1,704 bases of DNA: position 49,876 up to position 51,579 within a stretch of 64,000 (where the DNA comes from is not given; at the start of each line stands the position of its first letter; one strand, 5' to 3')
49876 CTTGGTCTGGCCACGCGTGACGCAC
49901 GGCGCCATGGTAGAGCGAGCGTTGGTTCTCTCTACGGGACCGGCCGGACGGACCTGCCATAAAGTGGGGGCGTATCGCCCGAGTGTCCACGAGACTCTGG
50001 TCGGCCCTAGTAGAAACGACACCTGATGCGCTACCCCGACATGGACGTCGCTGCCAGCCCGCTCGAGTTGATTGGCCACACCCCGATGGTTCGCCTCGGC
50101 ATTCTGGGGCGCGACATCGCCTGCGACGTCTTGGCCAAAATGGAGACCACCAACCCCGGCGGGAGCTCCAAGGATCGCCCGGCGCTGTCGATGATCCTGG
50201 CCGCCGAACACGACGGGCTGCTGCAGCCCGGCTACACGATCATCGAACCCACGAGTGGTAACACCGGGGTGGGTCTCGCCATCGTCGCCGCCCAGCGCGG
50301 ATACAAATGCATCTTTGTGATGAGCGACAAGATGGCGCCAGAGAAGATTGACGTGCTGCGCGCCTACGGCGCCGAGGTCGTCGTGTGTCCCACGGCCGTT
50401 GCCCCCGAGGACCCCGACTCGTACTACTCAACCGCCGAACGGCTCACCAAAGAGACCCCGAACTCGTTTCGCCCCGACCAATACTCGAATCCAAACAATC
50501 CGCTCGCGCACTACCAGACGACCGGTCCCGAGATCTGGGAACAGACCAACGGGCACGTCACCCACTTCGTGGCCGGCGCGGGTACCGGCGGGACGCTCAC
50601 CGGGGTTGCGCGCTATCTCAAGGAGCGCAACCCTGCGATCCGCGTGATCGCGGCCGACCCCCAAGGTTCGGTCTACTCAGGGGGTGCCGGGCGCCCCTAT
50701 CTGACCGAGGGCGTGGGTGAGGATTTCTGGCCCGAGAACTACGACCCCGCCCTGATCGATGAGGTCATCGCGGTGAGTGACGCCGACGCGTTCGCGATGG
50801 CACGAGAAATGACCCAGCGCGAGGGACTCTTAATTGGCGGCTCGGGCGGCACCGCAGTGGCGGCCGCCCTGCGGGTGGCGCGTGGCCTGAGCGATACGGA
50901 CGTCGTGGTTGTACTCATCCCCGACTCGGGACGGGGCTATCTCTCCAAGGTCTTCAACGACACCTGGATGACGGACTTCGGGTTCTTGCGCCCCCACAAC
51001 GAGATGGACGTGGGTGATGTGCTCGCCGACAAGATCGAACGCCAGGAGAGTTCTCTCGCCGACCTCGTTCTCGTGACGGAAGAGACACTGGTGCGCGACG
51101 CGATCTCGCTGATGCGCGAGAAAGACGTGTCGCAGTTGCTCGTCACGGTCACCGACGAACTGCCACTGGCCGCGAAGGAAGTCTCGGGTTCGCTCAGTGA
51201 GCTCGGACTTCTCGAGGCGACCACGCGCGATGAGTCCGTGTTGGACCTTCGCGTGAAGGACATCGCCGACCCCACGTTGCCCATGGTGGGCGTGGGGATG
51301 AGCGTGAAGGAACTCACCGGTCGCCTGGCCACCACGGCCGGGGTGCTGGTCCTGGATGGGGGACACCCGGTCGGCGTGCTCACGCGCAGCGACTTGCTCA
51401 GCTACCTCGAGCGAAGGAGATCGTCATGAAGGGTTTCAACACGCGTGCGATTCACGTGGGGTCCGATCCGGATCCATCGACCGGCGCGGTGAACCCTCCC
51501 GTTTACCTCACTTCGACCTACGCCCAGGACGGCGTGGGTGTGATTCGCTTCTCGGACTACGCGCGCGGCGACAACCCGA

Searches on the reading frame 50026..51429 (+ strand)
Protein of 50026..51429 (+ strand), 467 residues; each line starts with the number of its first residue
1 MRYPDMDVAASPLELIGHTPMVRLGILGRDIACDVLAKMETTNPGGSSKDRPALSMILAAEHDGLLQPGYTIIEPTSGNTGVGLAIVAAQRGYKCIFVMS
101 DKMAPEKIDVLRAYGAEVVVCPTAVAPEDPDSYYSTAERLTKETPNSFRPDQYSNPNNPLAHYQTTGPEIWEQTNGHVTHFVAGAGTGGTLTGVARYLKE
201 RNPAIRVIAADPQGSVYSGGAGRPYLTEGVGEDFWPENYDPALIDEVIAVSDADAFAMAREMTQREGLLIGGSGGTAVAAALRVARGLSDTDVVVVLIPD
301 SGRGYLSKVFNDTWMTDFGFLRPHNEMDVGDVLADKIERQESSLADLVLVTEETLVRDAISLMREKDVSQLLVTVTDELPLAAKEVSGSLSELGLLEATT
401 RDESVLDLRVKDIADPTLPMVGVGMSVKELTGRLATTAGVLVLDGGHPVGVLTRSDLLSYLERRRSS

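Call 68: search_protein_families(library=pfam, proteins=[window:50026-51429:+], max_evalue=0.00001)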
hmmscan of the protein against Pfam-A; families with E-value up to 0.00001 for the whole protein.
window:50026-51429:+ (467 aa): 2 families
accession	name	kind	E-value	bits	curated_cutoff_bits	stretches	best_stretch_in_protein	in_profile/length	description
PF00291.31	PALP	-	7.3e-83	278.7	35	1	15-300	4-295/295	Pyridoxal-phosphate dependent enzyme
PF00571.33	CBS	-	6.6e-11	42.8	24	0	410-462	1-56/57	CBS domain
